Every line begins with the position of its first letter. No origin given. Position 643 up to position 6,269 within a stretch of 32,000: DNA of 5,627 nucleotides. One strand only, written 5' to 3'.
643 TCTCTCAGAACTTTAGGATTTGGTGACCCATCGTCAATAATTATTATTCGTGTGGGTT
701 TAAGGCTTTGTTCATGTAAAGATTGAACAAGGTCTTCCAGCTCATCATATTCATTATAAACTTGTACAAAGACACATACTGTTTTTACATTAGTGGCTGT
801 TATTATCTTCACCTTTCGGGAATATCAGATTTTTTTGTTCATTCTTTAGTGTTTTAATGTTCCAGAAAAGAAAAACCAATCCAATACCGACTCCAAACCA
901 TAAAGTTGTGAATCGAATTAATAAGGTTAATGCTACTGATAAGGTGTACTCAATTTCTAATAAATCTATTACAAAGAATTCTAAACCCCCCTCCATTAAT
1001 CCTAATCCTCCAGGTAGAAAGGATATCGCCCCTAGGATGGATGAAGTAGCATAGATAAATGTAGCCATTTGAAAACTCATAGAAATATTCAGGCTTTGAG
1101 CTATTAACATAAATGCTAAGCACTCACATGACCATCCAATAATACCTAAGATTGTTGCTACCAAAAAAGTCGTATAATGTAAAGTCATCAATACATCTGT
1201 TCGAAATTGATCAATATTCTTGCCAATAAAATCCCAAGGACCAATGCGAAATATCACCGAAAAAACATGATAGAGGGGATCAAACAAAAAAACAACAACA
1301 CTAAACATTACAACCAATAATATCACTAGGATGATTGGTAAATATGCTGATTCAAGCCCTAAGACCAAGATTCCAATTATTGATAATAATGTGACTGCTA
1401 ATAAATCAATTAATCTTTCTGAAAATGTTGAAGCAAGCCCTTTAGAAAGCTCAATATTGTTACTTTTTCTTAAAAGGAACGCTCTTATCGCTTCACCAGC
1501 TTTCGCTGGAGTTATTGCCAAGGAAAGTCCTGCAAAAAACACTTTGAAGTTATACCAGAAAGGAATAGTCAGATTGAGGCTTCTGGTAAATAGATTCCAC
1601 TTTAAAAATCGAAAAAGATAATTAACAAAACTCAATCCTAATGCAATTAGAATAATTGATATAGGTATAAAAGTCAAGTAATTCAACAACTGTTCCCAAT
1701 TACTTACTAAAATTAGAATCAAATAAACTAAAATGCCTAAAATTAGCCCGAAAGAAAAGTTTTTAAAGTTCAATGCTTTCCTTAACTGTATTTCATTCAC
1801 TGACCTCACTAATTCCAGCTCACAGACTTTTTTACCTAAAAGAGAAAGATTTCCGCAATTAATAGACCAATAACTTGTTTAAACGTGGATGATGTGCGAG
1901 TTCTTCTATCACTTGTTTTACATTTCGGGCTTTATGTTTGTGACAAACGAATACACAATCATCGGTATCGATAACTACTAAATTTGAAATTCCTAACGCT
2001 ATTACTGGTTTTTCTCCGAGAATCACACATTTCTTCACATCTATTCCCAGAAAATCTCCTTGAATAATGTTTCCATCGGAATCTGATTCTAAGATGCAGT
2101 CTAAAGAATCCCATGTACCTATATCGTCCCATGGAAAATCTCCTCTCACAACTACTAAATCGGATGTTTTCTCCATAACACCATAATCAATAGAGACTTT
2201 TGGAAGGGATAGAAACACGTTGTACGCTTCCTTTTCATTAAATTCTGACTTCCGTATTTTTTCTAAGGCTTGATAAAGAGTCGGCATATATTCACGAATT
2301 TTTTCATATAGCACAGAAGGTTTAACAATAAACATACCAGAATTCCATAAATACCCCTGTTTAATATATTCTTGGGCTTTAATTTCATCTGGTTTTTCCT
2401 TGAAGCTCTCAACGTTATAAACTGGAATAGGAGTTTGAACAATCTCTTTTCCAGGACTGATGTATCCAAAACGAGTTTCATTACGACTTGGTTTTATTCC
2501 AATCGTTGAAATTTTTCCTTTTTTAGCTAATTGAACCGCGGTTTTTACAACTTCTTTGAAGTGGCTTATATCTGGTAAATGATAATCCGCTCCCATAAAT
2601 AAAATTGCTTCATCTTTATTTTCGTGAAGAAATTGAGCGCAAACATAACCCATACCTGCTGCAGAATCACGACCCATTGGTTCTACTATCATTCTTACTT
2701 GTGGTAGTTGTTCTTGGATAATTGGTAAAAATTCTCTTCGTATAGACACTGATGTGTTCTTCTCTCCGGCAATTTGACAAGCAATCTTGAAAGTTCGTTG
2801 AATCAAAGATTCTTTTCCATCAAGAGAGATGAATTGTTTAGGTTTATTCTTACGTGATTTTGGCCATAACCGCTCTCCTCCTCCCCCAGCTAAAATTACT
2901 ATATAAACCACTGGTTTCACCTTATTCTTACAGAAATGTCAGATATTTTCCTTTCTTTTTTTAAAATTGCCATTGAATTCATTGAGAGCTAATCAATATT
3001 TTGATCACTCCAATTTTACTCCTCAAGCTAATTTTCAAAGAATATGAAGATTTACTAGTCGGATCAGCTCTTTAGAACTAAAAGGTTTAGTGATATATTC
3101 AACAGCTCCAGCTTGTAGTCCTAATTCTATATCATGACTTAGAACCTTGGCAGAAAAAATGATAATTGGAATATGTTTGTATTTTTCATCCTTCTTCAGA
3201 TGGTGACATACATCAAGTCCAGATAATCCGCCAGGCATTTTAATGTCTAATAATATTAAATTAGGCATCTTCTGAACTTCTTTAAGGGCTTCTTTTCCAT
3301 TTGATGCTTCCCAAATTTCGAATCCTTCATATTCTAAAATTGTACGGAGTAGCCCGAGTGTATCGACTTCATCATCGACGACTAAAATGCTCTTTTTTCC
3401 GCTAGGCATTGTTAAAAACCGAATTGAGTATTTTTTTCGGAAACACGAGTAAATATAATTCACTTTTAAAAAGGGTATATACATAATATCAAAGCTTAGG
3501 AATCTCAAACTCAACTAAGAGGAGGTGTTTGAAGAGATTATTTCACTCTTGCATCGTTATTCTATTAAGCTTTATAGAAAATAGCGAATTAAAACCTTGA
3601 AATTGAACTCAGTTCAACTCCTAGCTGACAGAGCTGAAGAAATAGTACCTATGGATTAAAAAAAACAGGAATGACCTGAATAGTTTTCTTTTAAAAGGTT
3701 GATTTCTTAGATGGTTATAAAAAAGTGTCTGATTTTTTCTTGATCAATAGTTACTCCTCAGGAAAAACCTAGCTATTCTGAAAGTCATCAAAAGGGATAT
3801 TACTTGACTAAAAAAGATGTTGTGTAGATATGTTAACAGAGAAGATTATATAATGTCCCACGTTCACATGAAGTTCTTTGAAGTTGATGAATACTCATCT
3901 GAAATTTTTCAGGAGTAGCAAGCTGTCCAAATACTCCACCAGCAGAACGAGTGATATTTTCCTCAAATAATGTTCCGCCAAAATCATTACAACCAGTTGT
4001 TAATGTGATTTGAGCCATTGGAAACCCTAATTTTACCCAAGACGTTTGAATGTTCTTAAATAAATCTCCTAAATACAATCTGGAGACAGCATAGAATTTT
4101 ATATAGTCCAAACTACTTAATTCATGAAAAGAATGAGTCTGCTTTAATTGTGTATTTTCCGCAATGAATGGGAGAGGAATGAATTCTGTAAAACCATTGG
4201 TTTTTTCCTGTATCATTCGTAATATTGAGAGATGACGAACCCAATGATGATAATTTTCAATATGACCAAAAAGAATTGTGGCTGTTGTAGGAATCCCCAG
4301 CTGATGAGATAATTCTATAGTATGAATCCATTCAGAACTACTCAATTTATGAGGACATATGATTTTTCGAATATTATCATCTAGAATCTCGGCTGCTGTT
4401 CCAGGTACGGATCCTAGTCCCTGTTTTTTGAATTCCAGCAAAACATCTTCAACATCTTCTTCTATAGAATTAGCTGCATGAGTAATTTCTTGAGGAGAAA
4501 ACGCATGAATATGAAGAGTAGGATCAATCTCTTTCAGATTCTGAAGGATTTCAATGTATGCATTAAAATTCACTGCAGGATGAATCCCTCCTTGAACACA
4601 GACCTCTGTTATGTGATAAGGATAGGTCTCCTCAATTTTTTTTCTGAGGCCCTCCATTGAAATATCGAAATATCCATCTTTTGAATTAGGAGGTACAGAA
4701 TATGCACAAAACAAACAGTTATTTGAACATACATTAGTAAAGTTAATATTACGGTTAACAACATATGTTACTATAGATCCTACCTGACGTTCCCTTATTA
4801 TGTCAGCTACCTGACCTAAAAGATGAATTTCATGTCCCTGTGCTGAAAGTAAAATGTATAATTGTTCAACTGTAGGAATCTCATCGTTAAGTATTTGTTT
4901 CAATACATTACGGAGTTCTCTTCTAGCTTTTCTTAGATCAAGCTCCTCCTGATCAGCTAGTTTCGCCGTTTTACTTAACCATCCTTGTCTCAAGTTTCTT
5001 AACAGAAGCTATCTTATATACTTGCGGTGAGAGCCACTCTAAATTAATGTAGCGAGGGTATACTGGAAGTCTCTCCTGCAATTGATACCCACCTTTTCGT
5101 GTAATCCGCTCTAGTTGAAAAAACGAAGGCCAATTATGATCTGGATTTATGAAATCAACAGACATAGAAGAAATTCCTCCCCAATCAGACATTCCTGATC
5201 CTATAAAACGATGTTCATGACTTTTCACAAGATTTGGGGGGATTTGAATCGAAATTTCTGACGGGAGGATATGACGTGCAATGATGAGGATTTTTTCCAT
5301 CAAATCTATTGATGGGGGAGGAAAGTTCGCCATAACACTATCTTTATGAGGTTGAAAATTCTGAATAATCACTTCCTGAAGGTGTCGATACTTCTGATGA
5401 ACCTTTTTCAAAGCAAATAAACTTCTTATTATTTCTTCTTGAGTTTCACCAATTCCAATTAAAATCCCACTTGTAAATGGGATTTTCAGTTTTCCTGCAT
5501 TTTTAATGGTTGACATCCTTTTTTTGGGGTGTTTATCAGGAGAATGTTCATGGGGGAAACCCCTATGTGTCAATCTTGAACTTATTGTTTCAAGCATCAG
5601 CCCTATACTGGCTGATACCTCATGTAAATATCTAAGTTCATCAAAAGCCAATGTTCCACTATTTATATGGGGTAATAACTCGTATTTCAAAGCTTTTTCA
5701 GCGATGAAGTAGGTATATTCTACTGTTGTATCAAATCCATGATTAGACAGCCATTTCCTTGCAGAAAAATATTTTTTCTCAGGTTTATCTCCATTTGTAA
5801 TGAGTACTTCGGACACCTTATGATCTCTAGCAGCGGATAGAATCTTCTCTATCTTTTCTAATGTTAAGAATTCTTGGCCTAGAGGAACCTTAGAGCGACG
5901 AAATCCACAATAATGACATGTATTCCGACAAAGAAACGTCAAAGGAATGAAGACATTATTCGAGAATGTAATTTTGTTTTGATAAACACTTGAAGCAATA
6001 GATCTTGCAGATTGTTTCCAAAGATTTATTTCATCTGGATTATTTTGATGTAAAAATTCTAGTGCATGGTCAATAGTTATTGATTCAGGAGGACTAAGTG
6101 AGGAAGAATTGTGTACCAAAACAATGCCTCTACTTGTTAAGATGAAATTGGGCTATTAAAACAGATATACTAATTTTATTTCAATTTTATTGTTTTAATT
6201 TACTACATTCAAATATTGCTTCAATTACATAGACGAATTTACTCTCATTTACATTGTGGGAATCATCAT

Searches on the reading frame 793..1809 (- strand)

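Call 41: search_protein_families(library=pfam, proteins=[window:793-1809:-], max_evalue=0.0001)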
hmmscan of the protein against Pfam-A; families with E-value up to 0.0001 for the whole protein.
window:793-1809:- (339 aa): 1 family
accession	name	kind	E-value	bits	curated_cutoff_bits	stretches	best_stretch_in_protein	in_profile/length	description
PF03706.18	LPG_synthase_TM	-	2.3e-44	152.5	33.4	1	23-310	2-302/302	Lysylphosphatidylglycerol synthase TM region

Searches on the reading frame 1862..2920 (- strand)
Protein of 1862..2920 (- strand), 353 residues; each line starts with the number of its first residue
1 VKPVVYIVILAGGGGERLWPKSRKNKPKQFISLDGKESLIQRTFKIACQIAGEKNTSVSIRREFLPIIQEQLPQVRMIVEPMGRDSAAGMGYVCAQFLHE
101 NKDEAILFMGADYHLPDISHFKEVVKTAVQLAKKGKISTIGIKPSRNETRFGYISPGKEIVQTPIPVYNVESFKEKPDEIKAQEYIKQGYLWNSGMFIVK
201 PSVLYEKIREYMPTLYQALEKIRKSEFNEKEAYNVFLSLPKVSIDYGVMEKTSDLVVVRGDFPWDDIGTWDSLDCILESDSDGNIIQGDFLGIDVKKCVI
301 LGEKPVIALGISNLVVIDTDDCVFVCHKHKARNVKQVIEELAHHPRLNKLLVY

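Call 41: search_protein_families(library=pfam, proteins=[window:1862-2920:-], max_evalue=0.0001)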
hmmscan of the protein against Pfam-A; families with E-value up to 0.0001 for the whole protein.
window:1862-2920:- (353 aa): 3 families
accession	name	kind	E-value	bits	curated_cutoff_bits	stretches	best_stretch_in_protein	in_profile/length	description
PF00483.29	NTP_transferase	-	2.5e-37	129.2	21.2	1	8-273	3-235/245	Nucleotidyl transferase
PF22640.1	ManC_GMP_beta-helix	-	1.3e-13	51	27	1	290-341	3-55/55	MannoseP isomerase/GMP-like beta-helix domain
PF12804.13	NTP_transf_3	-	2.6e-05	24.9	27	0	8-126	2-109/160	MobA-like NTP transferase domain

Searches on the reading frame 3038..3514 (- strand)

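Call 41: search_protein_families(library=pfam, proteins=[window:3038-3514:-], max_evalue=0.0001)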
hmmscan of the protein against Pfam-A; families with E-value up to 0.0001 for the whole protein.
window:3038-3514:- (159 aa): 1 family
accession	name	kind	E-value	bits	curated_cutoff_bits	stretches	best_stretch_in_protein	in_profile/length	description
PF00072.30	Response_reg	-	4.6e-27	94.8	30.2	1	43-154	1-110/111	Response regulator receiver domain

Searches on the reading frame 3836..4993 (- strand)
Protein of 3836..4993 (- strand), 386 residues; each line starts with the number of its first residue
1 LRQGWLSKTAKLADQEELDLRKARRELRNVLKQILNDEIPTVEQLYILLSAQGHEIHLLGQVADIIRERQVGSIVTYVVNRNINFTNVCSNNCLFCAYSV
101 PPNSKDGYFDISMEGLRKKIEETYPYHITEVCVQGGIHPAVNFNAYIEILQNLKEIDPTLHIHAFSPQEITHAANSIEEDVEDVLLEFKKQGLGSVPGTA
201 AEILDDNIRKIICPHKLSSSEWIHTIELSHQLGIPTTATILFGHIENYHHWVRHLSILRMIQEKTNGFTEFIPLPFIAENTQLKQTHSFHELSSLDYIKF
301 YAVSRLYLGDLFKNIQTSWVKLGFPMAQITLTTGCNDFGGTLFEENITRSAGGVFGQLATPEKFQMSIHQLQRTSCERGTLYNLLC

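Call 41: search_protein_families(library=pfam, proteins=[window:3836-4993:-], max_evalue=0.0001)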
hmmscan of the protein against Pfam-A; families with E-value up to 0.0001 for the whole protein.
window:3836-4993:- (386 aa): 2 families
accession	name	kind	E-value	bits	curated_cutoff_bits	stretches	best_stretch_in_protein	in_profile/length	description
PF19288.4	CofH_C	-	1.1e-20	74.2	27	1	266-368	2-102/125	CofH/MqnC C-terminal region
PF04055.27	Radical_SAM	-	3e-16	60.5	29.5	1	83-255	1-163/166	Radical SAM superfamily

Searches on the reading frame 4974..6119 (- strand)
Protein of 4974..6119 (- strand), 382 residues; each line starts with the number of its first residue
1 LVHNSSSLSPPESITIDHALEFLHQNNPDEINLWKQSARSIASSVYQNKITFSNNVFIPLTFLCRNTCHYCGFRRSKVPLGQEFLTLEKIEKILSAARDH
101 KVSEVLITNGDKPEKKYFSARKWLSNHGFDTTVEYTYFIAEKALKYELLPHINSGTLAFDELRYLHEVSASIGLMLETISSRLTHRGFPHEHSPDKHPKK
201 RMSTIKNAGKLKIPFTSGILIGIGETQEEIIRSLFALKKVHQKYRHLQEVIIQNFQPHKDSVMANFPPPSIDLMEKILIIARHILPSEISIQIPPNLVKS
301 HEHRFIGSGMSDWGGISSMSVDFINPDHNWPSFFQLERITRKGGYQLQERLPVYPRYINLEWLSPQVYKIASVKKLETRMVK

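Call 41: search_protein_families(library=pfam, proteins=[window:4974-6119:-], max_evalue=0.0001)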
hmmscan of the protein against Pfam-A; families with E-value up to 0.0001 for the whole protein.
window:4974-6119:- (382 aa): 1 family
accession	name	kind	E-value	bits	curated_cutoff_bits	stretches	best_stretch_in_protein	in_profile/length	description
PF04055.27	Radical_SAM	-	1.1e-12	48.9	29.5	1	59-234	2-163/166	Radical SAM superfamily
